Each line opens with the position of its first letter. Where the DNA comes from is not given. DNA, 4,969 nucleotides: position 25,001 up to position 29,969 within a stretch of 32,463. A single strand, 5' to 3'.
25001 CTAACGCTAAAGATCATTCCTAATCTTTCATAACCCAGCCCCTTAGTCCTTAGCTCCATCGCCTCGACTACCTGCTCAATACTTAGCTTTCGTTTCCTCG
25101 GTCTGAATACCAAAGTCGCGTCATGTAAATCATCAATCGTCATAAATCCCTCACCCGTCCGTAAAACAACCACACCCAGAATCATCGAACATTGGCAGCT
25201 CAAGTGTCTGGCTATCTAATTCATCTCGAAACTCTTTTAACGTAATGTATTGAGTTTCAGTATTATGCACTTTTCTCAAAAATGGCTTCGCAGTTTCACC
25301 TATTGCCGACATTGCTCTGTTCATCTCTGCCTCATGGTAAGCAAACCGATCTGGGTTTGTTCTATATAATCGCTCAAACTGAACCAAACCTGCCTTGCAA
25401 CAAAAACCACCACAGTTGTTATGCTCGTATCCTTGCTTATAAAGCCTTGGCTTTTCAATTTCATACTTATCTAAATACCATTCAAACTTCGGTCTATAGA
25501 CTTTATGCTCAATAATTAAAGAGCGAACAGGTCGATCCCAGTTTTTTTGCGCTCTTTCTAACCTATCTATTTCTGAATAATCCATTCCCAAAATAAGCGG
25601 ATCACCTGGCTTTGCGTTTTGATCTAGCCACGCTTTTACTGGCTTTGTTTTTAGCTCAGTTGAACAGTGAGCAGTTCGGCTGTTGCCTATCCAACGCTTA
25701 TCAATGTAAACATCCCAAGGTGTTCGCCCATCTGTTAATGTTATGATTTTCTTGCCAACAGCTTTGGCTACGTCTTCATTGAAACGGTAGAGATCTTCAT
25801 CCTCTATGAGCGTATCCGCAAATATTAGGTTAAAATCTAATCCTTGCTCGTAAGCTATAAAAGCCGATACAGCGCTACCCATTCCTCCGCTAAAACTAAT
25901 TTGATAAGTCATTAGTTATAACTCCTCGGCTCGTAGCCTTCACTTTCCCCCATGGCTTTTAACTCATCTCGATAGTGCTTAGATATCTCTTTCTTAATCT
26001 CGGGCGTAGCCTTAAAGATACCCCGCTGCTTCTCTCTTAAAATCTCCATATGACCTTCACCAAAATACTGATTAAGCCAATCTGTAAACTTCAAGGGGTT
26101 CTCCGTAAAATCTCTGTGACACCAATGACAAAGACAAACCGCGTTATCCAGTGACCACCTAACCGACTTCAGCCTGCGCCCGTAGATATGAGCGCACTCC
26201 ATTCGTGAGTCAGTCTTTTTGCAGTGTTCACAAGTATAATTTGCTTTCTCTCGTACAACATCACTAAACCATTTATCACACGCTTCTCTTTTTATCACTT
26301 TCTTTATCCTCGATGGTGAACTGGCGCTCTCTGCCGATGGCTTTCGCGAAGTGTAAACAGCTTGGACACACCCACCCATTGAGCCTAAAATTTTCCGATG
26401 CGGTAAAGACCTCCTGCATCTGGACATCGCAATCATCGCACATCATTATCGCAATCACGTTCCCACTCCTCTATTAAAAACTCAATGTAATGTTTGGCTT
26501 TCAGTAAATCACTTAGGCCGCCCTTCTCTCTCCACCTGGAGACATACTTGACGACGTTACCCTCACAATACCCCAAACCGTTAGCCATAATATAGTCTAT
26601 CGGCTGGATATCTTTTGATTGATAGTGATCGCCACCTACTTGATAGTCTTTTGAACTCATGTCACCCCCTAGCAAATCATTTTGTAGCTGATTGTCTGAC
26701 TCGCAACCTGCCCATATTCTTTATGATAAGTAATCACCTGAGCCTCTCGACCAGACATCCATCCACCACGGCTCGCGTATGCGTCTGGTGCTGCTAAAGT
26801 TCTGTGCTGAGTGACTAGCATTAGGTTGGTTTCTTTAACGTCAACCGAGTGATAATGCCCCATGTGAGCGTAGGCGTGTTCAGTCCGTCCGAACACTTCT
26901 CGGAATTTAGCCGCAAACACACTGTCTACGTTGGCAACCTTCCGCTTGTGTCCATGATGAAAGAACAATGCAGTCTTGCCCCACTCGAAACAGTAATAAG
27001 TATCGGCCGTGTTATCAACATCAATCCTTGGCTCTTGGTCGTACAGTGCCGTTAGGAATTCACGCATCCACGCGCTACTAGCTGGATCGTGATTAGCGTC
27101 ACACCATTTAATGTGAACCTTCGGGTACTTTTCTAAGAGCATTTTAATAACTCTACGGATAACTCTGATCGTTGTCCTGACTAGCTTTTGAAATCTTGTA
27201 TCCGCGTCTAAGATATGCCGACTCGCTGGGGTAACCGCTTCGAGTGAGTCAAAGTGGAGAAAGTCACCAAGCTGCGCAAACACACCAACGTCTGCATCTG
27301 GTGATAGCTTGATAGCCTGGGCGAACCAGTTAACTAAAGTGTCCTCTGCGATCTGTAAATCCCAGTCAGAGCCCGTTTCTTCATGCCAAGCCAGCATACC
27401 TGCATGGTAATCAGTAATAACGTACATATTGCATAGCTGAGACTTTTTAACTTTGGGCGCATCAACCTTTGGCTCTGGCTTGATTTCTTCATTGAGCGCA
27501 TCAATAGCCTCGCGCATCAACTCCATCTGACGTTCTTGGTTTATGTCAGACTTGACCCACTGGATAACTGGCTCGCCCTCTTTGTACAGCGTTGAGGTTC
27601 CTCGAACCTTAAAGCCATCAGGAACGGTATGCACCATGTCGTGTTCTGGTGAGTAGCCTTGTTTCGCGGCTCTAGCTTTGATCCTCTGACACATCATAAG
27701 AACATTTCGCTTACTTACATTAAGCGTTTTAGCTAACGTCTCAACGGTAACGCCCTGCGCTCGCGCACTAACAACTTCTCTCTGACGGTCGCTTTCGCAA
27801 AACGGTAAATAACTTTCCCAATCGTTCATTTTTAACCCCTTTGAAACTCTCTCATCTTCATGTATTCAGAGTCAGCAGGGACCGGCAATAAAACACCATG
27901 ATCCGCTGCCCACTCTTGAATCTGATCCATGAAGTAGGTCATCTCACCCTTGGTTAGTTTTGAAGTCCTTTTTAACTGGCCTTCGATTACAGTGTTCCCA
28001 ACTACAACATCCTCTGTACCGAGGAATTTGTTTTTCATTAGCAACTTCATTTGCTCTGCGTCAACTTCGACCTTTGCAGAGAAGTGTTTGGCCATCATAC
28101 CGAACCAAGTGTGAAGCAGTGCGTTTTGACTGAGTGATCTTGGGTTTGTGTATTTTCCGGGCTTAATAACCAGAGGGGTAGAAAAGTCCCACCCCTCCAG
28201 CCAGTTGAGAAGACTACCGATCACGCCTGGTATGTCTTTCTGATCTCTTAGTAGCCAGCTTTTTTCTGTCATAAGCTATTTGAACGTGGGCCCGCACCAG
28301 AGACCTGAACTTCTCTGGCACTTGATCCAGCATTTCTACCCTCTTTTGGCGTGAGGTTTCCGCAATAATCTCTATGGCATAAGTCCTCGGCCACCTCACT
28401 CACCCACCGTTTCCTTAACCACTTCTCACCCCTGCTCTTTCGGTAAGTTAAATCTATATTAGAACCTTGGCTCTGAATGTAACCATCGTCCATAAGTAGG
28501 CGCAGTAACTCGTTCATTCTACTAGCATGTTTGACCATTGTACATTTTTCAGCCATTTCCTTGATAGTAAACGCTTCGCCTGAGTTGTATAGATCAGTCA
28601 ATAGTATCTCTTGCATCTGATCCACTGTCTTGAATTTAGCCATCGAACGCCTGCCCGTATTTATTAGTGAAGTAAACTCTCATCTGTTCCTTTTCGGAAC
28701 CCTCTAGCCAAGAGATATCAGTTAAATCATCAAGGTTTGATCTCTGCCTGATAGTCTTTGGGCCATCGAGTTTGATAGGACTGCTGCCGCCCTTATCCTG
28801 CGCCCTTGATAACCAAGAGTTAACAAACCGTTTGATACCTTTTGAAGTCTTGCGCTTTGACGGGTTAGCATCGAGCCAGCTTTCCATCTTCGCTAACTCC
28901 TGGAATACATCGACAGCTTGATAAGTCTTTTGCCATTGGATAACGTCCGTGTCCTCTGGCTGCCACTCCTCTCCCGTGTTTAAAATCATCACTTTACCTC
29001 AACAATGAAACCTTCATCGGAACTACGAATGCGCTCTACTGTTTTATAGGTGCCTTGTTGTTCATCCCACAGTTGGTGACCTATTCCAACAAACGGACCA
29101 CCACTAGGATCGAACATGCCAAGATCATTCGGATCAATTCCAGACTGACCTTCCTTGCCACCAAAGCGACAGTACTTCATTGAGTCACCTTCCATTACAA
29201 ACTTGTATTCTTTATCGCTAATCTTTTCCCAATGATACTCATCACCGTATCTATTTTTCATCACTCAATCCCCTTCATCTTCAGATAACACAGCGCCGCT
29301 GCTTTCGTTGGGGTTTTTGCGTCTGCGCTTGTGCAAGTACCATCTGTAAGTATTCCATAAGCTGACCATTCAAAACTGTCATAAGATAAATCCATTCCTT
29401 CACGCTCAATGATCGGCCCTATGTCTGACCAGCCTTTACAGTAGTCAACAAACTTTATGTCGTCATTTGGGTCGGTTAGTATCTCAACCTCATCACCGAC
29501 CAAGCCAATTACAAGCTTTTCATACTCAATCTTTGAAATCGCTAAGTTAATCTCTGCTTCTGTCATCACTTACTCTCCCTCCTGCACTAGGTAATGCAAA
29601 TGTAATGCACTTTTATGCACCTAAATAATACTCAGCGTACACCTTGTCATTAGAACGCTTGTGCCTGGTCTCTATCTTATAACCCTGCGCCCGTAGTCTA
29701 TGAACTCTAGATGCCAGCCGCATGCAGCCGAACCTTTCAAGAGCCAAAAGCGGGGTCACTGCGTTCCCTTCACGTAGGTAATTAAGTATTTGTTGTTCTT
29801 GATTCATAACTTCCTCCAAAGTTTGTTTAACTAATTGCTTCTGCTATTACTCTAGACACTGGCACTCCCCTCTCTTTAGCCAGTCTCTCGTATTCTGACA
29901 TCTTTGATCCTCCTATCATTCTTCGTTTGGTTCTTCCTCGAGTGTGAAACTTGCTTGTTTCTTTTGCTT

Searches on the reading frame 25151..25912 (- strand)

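Call 72: search_protein_families(library=phrogs, proteins=[window:25151-25912:-], max_evalue=0.01)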
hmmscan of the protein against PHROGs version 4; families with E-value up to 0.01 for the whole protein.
window:25151-25912:- (253 aa): 1 family
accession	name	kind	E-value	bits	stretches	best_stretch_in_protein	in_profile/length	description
phrog_424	-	moron, auxiliary metabolic gene and host takeover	3.6e-37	129.4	1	1-251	161-414/460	phosphoadenosine phosphosulfate reductase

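Call 73: search_protein_families(library=pfam, proteins=[window:25151-25912:-], max_evalue=0.01)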
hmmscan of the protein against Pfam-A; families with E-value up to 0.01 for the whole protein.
window:25151-25912:- (253 aa): 1 family
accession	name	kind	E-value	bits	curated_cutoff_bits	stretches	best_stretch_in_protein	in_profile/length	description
PF01507.26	PAPS_reduct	-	3e-07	31.1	22.5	1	5-99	4-99/175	Phosphoadenosine phosphosulfate reductase domain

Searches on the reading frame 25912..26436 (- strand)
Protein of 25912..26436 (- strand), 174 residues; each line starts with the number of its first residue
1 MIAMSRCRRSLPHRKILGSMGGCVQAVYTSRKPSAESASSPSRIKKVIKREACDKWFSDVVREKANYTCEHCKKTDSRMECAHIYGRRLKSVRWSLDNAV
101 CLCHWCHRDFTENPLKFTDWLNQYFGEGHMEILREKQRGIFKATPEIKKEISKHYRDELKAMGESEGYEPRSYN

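Call 72: search_protein_families(library=phrogs, proteins=[window:25912-26436:-], max_evalue=0.01)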
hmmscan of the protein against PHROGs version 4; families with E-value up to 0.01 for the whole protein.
window:25912-26436:- (174 aa): 11 families
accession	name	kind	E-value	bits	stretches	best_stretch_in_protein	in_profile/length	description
phrog_5034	-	DNA, RNA and nucleotide metabolism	6.2e-19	69.5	1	46-166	11-134/138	NinG/ Rap DNA junction specific endonuclease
phrog_5956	-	DNA, RNA and nucleotide metabolism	1.4e-08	35.5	1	49-112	42-109/138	HNH endonuclease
phrog_740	-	DNA, RNA and nucleotide metabolism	1e-06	29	1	43-114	15-88/332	HNH endonuclease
phrog_119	-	DNA, RNA and nucleotide metabolism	1.1e-06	28.8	1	57-123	194-267/443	HNH endonuclease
phrog_15103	-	unknown function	8.8e-05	23.1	1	40-111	177-255/280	-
phrog_144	-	DNA, RNA and nucleotide metabolism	0.00011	22.8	1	55-113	73-135/175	HNH endonuclease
phrog_2214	-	DNA, RNA and nucleotide metabolism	0.00012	22.3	1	48-125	175-249/429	HNH endonuclease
phrog_338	-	DNA, RNA and nucleotide metabolism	0.0012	19.3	1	28-116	180-265/340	HNH endonuclease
phrog_589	-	DNA, RNA and nucleotide metabolism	0.0014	19.4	1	54-109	79-137/179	HNH endonuclease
phrog_8048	-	DNA, RNA and nucleotide metabolism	0.0036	17.6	1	61-109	171-224/273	HNH endonuclease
phrog_8446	-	DNA, RNA and nucleotide metabolism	0.005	17.5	1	60-114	134-199/211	HNH endonuclease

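Call 73: search_protein_families(library=pfam, proteins=[window:25912-26436:-], max_evalue=0.01)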
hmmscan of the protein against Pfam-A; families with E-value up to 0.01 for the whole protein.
window:25912-26436:- (174 aa): 2 families
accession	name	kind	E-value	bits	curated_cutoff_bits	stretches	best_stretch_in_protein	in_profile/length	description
PF13391.12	HNH_2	-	0.0015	18.7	21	1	76-111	8-59/66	HNH endonuclease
PF05766.18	NinG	-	0.0098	16.2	25.4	0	54-162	80-190/193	Bacteriophage Lambda NinG protein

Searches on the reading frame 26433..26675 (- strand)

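Call 72: search_protein_families(library=phrogs, proteins=[window:26433-26675:-], max_evalue=0.01)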
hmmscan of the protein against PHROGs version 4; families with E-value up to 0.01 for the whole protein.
window:26433-26675:- (80 aa): 23 families
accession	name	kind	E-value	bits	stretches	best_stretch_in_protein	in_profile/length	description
phrog_236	-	other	9.8e-27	95.6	1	6-74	235-308/431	nucleotide kinase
phrog_5839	-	unknown function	1.5e-22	80.9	1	8-69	3-65/128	-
phrog_1689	-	other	2.1e-15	58.2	1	16-79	171-243/243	nucleotide kinase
phrog_4897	-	other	3.8e-15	57.5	1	16-75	119-184/186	kinase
phrog_4943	-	unknown function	4.5e-13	51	1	16-73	95-161/166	-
phrog_11324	-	other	5.3e-12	47.5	1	16-72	15-72/139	nucleotide kinase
phrog_32578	-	unknown function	2.6e-11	44.8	1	9-68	19-78/221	-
phrog_13120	-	unknown function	1.2e-10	43.2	1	10-69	63-123/134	-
phrog_10602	-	other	5.6e-10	40.5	1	17-72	104-164/168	nucleotide kinase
phrog_11450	-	unknown function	6.4e-10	39.5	1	15-74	329-391/394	-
phrog_25460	-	unknown function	3.6e-09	37.5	1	15-71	80-140/144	-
phrog_23238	-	unknown function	4.1e-09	37.4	1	17-73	137-195/196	-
phrog_26149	-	other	1.1e-08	36.4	1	10-64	94-151/176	deoxynucleoside monophosphate kinase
phrog_4824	-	unknown function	1.5e-08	35.7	1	12-65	6-57/128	-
phrog_480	-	unknown function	2e-08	35.3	1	15-69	23-82/95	-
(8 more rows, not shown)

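Call 73: search_protein_families(library=pfam, proteins=[window:26433-26675:-], max_evalue=0.01)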
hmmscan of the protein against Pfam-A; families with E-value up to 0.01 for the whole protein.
window:26433-26675:- (80 aa): 1 family
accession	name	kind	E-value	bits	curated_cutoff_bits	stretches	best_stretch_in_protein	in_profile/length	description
PF11753.13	DUF3310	-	2e-14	53.8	24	1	16-65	5-60/60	Protein of unknwon function (DUF3310)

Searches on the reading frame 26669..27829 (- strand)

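Call 8: search_protein_families(library=pfam, proteins=[window:26669-27829:-], max_evalue=0.01)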
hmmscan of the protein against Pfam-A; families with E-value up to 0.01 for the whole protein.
window:26669-27829:- (386 aa): 1 family
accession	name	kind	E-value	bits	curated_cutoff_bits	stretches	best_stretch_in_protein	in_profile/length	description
PF00196.25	GerE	-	0.0043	17.1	23.5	0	13-47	4-38/57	Bacterial regulatory proteins, luxR family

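Call 9: search_protein_families(library=phrogs, proteins=[window:26669-27829:-], max_evalue=0.01)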
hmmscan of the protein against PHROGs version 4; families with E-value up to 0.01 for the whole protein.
window:26669-27829:- (386 aa): 6 families
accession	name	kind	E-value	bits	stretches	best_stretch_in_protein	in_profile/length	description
phrog_704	-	DNA, RNA and nucleotide metabolism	4.1e-134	448.6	1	17-384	10-388/390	DNA repair exonuclease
phrog_20762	-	unknown function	2.9e-35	122.1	1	271-381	3-114/117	-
phrog_20703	-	unknown function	1.1e-24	88.7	1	23-204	56-235/258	-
phrog_284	-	DNA, RNA and nucleotide metabolism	1.6e-17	64.5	1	90-374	84-385/398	exonuclease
phrog_21891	-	unknown function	0.002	19.8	1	257-371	9-122/130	-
phrog_22571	-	unknown function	0.0085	17.4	0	299-362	10-73/92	-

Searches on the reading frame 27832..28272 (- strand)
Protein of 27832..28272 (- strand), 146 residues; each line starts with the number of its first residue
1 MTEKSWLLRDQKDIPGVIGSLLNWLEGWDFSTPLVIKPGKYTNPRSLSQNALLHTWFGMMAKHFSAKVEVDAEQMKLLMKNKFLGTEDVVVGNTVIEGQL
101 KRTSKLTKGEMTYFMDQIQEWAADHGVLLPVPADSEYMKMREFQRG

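Call 8: search_protein_families(library=pfam, proteins=[window:27832-28272:-], max_evalue=0.01)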
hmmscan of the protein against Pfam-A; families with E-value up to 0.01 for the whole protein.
window:27832-28272:- (146 aa): 1 family
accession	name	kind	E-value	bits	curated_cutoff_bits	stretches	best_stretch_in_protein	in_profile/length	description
PF05772.17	NinB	-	2.8e-06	27.6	23.8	1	33-127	30-128/131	NinB protein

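Call 9: search_protein_families(library=phrogs, proteins=[window:27832-28272:-], max_evalue=0.01)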
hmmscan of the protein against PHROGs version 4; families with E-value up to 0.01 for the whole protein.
window:27832-28272:- (146 aa): 2 families
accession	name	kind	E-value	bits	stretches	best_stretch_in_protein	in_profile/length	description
phrog_72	-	DNA, RNA and nucleotide metabolism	1.7e-25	91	1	7-142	13-155/161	NinB/ Orf homologous recombination mediator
phrog_25166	-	unknown function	2.7e-15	57.2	1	80-144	2-71/73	-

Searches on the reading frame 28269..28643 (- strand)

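Call 8: search_protein_families(library=pfam, proteins=[window:28269-28643:-], max_evalue=0.01)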
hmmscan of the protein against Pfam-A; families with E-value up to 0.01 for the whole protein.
window:28269-28643:- (124 aa): 1 family
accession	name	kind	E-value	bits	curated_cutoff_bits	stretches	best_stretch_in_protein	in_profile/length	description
PF03962.21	Mnd1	-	0.0092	16.7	23.5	0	18-58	5-47/60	Mnd1 HTH domain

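Call 9: search_protein_families(library=phrogs, proteins=[window:28269-28643:-], max_evalue=0.01)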
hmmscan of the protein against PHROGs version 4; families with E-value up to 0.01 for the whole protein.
window:28269-28643:- (124 aa): 0 families

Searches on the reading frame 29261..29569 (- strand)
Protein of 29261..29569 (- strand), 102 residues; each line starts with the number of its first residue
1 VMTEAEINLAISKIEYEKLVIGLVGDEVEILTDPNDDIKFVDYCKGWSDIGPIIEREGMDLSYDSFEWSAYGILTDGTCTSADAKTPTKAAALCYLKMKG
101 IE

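Call 72: search_protein_families(library=phrogs, proteins=[window:29261-29569:-], max_evalue=0.01)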
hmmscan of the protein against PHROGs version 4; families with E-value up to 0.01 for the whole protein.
window:29261-29569:- (102 aa): 2 families
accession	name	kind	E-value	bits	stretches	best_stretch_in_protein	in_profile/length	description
phrog_444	-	unknown function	4.9e-09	37.4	1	2-100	7-117/121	-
phrog_4389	-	unknown function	0.00027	22.2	1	33-94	49-117/135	-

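Call 73: search_protein_families(library=pfam, proteins=[window:29261-29569:-], max_evalue=0.01)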
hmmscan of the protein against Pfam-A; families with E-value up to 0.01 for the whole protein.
window:29261-29569:- (102 aa): 1 family
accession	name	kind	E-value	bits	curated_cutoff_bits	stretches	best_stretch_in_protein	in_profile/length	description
PF10765.14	Phage_P22_NinX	-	0.00027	21.6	22.6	1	41-99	49-114/114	Bacteriophage P22, NinX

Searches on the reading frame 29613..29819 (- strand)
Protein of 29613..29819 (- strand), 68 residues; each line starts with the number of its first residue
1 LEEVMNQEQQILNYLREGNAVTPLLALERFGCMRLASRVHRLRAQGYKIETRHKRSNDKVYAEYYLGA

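Call 8: search_protein_families(library=pfam, proteins=[window:29613-29819:-], max_evalue=0.01)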
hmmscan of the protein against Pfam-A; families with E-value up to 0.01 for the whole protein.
window:29613-29819:- (68 aa): 2 families
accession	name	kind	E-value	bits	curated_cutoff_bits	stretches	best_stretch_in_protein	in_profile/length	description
PF14090.12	HTH_39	-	3.6e-16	59.2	21.3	1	7-67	2-68/70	Winged helix-turn-helix domain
PF22324.2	HTH_91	-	0.0064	16.7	27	1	30-59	29-57/77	Winged helix domain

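Call 9: search_protein_families(library=phrogs, proteins=[window:29613-29819:-], max_evalue=0.01)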
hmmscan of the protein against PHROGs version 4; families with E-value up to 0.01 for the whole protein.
window:29613-29819:- (68 aa): 1 family
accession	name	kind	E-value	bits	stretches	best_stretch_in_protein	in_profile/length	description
phrog_4973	-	unknown function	3.6e-19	70.2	1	1-67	63-131/149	-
